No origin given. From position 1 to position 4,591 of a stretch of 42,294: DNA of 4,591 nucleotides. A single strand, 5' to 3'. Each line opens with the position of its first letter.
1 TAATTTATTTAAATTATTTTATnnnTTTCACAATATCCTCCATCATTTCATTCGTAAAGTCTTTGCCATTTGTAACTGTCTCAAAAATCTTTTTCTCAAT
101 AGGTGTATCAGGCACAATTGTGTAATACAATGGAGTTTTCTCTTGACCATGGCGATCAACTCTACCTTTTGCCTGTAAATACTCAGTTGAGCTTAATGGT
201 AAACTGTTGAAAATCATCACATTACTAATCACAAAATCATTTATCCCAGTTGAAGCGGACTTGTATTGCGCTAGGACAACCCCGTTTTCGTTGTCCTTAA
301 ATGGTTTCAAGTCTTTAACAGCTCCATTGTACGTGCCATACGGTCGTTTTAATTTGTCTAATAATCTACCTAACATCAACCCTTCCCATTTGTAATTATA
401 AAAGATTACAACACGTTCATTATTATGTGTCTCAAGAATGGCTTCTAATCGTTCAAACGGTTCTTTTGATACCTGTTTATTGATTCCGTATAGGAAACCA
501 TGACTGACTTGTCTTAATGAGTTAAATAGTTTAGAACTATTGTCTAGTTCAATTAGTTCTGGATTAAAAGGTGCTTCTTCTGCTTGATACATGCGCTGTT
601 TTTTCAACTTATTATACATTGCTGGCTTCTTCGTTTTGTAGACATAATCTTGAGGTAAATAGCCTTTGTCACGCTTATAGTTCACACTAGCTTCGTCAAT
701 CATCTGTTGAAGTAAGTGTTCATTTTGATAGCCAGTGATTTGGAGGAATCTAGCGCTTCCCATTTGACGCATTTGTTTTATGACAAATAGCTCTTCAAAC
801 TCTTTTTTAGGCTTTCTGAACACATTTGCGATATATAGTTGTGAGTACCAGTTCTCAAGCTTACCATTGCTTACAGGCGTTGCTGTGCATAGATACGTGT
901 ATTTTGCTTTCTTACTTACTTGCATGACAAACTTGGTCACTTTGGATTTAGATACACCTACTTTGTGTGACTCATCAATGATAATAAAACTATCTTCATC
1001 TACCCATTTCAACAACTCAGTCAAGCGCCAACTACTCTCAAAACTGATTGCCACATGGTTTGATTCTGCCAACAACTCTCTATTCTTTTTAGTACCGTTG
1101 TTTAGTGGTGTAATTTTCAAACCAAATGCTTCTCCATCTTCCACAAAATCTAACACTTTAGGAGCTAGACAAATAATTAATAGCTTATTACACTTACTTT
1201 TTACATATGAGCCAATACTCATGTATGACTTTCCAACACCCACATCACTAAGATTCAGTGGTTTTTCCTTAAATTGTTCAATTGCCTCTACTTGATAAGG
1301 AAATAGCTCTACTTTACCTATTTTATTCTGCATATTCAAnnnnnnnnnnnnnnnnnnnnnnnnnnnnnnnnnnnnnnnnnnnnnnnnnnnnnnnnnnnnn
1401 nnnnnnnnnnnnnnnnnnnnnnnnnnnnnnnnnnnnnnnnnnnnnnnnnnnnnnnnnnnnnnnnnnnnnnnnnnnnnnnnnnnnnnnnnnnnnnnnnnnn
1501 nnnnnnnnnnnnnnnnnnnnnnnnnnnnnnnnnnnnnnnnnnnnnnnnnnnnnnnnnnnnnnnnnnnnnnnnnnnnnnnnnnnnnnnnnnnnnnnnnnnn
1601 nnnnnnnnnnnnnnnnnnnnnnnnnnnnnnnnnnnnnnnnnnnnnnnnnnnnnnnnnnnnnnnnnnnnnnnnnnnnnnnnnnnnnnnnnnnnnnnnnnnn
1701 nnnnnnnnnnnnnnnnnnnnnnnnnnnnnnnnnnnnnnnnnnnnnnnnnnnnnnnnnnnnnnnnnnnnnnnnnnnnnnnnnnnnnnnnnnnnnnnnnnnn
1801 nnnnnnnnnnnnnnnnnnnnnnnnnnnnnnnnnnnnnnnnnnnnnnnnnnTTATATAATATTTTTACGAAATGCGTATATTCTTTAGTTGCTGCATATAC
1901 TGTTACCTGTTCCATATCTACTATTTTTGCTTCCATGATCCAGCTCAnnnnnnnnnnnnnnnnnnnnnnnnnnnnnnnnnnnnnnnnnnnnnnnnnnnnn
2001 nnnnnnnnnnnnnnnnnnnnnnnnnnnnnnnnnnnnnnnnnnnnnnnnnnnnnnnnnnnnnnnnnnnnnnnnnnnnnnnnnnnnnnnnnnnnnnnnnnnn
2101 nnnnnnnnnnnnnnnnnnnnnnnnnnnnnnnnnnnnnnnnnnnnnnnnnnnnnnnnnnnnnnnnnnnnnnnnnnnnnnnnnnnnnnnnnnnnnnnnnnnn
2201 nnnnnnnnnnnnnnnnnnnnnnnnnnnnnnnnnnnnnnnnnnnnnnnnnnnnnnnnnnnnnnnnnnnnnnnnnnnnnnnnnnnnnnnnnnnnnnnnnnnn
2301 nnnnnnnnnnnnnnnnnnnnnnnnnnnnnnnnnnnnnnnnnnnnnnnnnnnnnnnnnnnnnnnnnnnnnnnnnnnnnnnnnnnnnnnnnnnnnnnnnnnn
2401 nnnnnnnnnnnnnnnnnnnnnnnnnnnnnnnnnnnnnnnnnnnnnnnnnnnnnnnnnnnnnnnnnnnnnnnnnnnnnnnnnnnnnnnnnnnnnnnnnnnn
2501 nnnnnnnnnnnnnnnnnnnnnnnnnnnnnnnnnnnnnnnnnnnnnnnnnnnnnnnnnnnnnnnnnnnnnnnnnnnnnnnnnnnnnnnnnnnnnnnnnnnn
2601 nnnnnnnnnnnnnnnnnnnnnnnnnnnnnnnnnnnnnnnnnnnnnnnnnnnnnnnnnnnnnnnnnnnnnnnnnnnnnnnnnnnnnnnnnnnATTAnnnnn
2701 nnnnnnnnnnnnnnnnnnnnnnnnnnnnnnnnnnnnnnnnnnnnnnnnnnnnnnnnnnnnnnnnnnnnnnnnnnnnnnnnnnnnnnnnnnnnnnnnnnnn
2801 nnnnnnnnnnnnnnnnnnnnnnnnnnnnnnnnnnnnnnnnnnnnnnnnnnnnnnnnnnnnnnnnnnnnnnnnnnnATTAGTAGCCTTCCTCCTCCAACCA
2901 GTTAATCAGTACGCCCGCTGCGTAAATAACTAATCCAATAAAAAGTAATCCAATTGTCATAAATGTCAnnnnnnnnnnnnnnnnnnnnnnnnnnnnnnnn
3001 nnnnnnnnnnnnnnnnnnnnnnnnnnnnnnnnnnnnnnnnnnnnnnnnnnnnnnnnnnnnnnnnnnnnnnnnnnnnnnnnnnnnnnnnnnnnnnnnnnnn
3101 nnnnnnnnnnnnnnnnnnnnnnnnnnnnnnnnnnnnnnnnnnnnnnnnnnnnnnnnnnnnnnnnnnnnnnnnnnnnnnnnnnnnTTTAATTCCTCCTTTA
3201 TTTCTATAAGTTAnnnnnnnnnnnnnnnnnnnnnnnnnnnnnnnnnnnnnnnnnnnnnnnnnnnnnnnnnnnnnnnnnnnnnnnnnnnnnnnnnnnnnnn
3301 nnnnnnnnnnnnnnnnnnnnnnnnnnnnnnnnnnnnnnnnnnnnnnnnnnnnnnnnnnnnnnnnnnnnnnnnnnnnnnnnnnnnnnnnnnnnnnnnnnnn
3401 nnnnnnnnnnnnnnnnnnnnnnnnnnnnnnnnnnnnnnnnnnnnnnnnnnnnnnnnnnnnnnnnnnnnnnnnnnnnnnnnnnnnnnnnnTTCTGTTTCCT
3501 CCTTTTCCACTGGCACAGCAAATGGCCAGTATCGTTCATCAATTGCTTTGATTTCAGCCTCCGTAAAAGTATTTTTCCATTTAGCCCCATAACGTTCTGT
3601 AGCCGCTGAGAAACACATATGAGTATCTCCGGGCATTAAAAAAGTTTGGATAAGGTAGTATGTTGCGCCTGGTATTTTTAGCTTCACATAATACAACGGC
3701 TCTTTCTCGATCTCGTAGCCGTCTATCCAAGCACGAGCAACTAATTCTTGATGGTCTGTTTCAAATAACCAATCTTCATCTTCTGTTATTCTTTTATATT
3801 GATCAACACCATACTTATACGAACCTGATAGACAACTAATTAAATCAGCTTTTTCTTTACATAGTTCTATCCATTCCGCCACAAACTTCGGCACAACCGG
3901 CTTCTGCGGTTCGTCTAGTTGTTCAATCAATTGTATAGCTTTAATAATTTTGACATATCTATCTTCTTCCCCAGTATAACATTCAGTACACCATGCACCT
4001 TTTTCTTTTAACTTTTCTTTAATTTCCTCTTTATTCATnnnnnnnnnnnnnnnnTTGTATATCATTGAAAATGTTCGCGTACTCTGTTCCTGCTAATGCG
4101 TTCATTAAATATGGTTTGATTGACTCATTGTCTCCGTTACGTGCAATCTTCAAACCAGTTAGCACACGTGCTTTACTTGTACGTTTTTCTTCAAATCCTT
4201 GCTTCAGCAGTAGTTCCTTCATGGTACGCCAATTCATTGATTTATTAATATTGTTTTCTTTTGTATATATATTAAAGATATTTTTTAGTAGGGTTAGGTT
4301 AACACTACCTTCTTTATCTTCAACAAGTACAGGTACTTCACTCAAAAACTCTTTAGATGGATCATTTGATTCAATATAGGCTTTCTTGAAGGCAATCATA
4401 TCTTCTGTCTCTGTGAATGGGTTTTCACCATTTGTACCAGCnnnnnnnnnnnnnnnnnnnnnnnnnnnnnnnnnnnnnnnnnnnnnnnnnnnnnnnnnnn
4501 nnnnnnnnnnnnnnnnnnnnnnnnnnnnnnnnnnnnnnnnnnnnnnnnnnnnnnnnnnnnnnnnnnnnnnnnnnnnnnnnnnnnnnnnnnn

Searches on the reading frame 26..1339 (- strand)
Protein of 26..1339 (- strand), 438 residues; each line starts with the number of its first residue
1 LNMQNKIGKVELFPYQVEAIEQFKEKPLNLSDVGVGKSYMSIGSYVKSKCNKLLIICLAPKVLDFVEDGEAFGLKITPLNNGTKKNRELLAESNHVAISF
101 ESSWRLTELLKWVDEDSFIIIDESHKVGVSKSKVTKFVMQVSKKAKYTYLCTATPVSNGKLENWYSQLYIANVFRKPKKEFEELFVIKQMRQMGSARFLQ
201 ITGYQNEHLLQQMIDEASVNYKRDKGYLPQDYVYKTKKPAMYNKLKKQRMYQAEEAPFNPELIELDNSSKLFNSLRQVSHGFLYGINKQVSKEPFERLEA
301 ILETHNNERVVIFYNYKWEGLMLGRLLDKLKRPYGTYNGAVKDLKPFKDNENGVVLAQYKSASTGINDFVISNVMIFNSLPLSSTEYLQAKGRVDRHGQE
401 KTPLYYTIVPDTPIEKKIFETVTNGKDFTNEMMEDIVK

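Call 29: search_protein_families(library=pfam, proteins=[window:26-1339:-], max_evalue=0.01)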
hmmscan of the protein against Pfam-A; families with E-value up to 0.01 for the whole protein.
window:26-1339:- (438 aa): 4 families
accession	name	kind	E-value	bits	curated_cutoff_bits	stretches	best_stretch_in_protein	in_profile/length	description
PF00176.29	SNF2-rel_dom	-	8.1e-07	28.9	24.9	1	84-216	95-224/290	SNF2-related domain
PF00271.37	Helicase_C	-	1.3e-06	29.1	23.5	1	295-398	3-110/110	Helicase conserved C-terminal domain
PF00270.35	DEAD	-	0.00014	22.1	26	1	14-156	2-161/167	DEAD/DEAH box helicase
PF04851.21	ResIII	-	0.0011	19.4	22.5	1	10-155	2-162/164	Type III restriction enzyme, res subunit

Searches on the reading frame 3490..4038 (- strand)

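Call 29: search_protein_families(library=pfam, proteins=[window:3490-4038:-], max_evalue=0.01)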
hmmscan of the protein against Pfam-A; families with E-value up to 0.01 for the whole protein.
window:3490-4038:- (183 aa): 1 family
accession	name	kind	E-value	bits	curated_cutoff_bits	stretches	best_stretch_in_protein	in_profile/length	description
PF07852.16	DUF1642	-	2.8e-31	109.3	27.8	1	44-178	1-138/138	Protein of unknown function (DUF1642)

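Call 94: search_protein_families(library=phrogs, proteins=[window:3490-4038:-], max_evalue=0.001)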
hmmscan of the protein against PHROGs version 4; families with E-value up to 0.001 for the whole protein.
window:3490-4038:- (183 aa): 7 families
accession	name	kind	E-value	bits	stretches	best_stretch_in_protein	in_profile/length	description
phrog_121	-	unknown function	8.8e-51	174.1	1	1-181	48-219/297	-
phrog_14352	-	unknown function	1.1e-20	74.8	1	106-180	5-76/78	-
phrog_3365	-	unknown function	9.3e-09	36.3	1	137-177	24-62/62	-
phrog_10155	-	unknown function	1.6e-06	29.3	1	151-181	91-121/121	-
phrog_419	-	unknown function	2.1e-05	25.1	1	47-113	124-183/300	-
phrog_3327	-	unknown function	3.9e-05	25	1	47-107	50-102/119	-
phrog_15527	-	unknown function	0.0004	21.6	1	45-116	5-73/125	-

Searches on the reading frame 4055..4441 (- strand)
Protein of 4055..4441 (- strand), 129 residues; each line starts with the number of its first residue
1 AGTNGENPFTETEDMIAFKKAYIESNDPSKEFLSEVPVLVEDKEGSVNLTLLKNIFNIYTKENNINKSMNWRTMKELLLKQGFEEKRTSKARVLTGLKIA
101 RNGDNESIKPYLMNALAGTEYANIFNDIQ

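Call 84: predict_structure(alignment_id=A4)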
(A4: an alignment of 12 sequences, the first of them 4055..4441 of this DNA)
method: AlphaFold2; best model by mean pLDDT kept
length: 129 residues; sequences in the alignment: 12
mean_pLDDT: 70.2   pTM: 0.60
mean pLDDT of the five models: 70.2, 70.2, 70.0, 68.4, 63.8
residues with pLDDT >= 90: 2; 70-90: 67; 50-70: 50; < 50: 10
segments of 3 or more residues with pLDDT < 50: 4-6, 126-129
pLDDT, mean of each block of 10 residues (from residue 1): 48 62 68 79 84 83 68 87 86 85 56 55 50
secondary structure, 60 per line:
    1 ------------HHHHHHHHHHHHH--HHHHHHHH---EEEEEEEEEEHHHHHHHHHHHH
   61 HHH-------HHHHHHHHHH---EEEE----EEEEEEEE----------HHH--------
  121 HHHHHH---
elements in order: H13-25 H28-35 E39-48 H49-63 H71-80 E84-87 E92-99 H121-126

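Call 86: fold_search(model_id=the predicted structure, library=pdb)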
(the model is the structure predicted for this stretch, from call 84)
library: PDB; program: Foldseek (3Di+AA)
matches with E <= 10: 642; with E <= 0.001: 0
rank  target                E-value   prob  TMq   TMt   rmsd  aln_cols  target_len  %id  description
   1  8iqh_F                2.4e-02  0.96  0.41  0.08   5.0        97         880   21  Structure of Full-Length AsfvPrimPol in Apo-Form (released 2023-07-26)
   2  8iqh_K                3.9e-02  0.90  0.39  0.08   5.0        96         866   21  Structure of Full-Length AsfvPrimPol in Apo-Form (released 2023-07-26)
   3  8iqh_B                4.7e-02  0.75  0.35  0.08   5.8       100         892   21  Structure of Full-Length AsfvPrimPol in Apo-Form (released 2023-07-26)
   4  9ivf_A                5.1e-02  0.92  0.43  0.11   4.5        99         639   22  Structure of Full-Length AsfvPrimPol with polyT DNA (released 2025-12-24)
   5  8iqh_C                5.1e-02  0.85  0.39  0.08   4.9        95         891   22  Structure of Full-Length AsfvPrimPol in Apo-Form (released 2023-07-26)
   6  8iqh_M                5.8e-02  0.85  0.40  0.08   5.7       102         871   22  Structure of Full-Length AsfvPrimPol in Apo-Form (released 2023-07-26)
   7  8iqh_E                6.6e-02  0.82  0.39  0.08   5.0        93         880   22  Structure of Full-Length AsfvPrimPol in Apo-Form (released 2023-07-26)
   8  8iqh_H                9.3e-02  0.75  0.39  0.08   4.9        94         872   19  Structure of Full-Length AsfvPrimPol in Apo-Form (released 2023-07-26)
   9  8iqi_C                1.2e-01  0.80  0.44  0.08   4.6       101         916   24  Structure of Full-Length AsfvPrimPol in Complex-Form (released 2023-07-26)
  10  3bpx_A                1.6e-01  0.33  0.33  0.30  16.3       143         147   15  Crystal Structure of MarR (released 2008-05-20)
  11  4gxo_B                1.6e-01  0.16  0.25  0.24  14.9       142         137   14  Crystal structure of Staphylococcus aureus protein SarZ mutant C13E (released 2012-09-26)
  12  5eri                  1.7e-01  0.28  0.31  0.26  14.6       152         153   12  MarR Protein from Peptoclostridium difficile DA00132 (released 2016-11-16)
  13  8zjr_M                1.8e-01  0.92  0.42  0.62   2.8        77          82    8  Structure of nucleosome-bound RFX5 complex (released 2025-08-13)
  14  1dp7_P                2.1e-01  0.94  0.43  0.68   2.5        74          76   15  COCRYSTAL STRUCTURE OF RFX-DBD IN COMPLEX WITH ITS COGNATE X-BOX BINDING SITE (released 2000-03-06)
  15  6aht_B                2.1e-01  0.44  0.38  0.43  10.2       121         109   16  Plasmid partitioning protein TubR from Bacillus cereus (released 2019-06-26)
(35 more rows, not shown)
